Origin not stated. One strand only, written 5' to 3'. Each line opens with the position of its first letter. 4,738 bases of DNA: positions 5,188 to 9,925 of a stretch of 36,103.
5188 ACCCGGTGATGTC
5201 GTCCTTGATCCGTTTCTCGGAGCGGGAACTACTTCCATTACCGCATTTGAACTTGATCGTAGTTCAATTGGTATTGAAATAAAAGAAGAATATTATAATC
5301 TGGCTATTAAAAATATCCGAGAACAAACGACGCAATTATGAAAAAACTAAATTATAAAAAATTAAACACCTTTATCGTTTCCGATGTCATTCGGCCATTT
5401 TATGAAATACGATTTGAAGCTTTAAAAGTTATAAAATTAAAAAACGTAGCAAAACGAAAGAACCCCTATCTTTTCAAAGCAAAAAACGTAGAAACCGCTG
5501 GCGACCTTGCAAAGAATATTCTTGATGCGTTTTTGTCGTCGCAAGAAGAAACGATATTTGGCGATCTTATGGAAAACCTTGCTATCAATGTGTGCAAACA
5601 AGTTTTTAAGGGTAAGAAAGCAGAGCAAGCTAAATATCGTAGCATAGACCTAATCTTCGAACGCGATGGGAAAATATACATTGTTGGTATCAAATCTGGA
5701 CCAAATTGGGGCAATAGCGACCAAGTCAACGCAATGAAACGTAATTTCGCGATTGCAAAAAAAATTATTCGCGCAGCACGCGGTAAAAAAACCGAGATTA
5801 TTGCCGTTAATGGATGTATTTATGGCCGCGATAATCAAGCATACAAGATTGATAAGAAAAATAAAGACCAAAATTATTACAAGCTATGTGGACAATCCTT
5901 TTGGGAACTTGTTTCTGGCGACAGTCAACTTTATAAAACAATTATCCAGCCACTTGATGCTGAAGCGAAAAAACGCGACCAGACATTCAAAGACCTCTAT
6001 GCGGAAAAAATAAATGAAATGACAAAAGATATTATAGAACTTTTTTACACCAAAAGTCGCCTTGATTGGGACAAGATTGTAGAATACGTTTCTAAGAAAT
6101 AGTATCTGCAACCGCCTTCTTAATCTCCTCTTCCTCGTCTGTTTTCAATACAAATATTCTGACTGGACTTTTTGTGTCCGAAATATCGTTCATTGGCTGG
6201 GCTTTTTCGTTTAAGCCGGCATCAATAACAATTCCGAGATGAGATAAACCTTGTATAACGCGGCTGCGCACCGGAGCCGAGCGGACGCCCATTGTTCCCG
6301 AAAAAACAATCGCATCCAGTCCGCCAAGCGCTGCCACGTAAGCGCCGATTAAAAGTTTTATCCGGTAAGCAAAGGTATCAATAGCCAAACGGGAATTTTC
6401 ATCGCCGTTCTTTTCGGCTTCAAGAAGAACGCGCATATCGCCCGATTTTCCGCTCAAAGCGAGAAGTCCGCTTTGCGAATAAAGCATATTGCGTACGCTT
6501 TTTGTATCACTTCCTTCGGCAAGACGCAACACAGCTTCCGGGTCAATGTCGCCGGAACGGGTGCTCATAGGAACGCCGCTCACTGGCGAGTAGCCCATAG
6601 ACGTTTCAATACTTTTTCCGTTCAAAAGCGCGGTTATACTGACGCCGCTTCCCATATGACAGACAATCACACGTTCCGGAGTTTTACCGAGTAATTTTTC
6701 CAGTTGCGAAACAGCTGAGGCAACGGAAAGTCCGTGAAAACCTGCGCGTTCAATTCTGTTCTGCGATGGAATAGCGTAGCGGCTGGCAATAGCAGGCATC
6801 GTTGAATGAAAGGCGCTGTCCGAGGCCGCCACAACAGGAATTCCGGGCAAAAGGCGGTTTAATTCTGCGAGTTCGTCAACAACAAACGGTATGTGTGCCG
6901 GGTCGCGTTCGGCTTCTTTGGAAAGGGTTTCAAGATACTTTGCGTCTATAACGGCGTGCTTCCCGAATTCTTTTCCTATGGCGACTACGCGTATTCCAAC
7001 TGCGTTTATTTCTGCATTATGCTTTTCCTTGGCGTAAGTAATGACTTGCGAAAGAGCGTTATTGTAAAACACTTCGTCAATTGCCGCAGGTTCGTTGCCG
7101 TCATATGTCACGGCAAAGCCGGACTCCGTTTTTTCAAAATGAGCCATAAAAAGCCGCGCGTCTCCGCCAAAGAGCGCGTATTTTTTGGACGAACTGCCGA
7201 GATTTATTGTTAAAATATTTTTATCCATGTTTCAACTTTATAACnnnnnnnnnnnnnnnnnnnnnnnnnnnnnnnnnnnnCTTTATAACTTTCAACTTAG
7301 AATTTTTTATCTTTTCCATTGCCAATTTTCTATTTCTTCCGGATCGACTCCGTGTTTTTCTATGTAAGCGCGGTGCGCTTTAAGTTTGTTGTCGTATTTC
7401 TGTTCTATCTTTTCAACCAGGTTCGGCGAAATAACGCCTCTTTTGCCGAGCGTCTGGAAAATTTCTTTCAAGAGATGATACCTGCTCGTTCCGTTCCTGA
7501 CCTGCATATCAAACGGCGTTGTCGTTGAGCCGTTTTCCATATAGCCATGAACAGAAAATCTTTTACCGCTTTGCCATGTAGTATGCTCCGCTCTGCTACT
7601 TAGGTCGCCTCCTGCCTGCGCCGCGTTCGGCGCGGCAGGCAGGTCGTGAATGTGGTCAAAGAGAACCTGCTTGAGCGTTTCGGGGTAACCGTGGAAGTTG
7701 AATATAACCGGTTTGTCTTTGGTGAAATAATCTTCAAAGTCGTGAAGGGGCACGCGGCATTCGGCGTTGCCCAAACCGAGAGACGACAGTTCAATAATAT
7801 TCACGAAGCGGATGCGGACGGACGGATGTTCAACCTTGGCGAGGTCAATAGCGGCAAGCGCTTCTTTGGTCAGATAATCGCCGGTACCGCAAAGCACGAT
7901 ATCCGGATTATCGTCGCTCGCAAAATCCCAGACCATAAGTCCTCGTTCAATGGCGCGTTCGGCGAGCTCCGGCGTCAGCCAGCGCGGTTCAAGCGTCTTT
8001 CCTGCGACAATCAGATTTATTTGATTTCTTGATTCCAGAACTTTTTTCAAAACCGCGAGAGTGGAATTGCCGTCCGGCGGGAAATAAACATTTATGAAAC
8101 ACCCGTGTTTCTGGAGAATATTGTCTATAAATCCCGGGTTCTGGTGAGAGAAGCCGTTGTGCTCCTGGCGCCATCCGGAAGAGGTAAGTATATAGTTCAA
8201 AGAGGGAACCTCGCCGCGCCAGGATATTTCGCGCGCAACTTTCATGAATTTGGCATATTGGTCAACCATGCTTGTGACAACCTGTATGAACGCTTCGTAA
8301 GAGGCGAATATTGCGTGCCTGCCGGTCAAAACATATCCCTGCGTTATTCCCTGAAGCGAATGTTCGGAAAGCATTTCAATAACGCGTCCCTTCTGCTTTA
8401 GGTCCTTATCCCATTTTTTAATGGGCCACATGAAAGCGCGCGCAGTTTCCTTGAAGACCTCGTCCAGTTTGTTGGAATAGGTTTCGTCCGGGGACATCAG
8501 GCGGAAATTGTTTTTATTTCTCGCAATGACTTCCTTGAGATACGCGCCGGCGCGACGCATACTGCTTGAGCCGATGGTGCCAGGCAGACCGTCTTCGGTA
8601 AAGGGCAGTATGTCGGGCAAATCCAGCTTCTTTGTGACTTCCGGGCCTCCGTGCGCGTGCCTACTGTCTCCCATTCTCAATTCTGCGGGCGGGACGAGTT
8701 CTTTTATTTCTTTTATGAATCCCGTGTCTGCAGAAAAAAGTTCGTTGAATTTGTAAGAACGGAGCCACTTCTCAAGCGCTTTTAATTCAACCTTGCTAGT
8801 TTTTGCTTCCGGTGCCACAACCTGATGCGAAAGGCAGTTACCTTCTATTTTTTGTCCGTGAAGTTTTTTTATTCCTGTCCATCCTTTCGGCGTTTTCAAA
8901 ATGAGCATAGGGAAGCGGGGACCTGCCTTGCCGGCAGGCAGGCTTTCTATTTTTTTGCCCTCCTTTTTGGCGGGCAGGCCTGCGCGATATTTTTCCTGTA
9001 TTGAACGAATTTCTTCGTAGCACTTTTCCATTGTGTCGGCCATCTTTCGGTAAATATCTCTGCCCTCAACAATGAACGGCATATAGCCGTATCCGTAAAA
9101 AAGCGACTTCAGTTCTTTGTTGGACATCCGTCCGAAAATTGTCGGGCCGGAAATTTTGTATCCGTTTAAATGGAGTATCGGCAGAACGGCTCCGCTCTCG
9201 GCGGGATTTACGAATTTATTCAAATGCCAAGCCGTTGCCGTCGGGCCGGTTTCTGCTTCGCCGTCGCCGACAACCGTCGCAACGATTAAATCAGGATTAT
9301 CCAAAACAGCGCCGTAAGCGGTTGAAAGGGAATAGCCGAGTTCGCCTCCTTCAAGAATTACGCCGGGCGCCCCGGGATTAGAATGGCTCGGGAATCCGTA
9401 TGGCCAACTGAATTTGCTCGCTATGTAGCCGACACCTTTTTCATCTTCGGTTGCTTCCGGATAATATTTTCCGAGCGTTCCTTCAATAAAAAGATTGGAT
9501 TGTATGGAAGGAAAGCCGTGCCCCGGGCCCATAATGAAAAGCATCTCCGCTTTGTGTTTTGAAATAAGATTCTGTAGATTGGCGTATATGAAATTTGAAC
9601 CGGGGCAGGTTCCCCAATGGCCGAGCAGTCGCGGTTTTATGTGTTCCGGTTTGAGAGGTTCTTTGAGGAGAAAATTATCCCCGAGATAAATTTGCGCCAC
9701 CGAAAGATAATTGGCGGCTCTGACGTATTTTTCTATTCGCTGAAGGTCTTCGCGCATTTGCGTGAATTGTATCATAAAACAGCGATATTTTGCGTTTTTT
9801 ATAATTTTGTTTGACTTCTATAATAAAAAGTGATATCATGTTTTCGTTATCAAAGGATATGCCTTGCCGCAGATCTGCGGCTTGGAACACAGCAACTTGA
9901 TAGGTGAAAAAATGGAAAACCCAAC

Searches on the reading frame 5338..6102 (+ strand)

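Call 41: search_protein_families(library=pfam, proteins=[window:5338-6102:+])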
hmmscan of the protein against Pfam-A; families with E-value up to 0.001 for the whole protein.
window:5338-6102:+ (254 aa): 1 family
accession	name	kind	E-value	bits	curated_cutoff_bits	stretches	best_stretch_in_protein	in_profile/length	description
PF14511.12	RE_EcoO109I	-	9e-72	241.4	22.5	1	13-214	6-198/198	Type II restriction endonuclease EcoO109I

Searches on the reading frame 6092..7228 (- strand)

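Call 41: search_protein_families(library=pfam, proteins=[window:6092-7228:-])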
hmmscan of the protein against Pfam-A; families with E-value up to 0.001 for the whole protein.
window:6092-7228:- (378 aa): 1 family
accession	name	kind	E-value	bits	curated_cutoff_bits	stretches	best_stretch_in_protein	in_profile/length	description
PF00871.23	Acetate_kinase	-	5.1e-78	262.9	22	1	5-369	2-390/392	Acetokinase family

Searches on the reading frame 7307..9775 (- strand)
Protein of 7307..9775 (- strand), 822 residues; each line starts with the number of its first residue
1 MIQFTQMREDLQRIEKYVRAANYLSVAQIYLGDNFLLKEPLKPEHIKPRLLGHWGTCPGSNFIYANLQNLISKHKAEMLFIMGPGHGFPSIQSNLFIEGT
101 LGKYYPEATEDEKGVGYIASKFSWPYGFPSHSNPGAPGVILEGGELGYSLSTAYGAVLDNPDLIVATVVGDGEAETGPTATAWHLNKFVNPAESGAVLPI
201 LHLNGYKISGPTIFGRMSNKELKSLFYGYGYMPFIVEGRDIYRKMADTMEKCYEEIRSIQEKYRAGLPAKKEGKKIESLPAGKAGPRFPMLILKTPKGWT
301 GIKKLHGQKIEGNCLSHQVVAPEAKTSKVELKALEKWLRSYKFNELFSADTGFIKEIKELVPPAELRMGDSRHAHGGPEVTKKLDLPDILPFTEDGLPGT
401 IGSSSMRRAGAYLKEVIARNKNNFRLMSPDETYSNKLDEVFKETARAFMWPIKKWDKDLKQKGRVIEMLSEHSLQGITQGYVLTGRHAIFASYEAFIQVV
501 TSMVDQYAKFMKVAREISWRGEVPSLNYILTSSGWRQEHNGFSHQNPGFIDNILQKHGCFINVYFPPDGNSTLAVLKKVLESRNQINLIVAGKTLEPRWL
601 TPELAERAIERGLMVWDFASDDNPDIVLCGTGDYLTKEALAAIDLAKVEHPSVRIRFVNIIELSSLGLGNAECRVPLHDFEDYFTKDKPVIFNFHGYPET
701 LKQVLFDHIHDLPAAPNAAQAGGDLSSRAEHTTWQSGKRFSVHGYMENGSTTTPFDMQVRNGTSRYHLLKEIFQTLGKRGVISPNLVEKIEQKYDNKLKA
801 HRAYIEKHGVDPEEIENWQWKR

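Call 41: search_protein_families(library=pfam, proteins=[window:7307-9775:-])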
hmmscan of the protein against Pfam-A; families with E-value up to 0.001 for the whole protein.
window:7307-9775:- (822 aa): 3 families
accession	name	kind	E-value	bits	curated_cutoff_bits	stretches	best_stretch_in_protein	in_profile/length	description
PF09364.15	XFP_N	-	2.6e-138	461.2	23.7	1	8-377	4-362/364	XFP N-terminal domain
PF03894.20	XFP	-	4.1e-75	251.8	22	1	409-582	3-177/177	D-xylulose 5-phosphate/D-fructose 6-phosphate phosphoketolase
PF09363.15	XFP_C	-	3.4e-55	187.1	23.4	2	593-708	1-120/202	XFP C-terminal domain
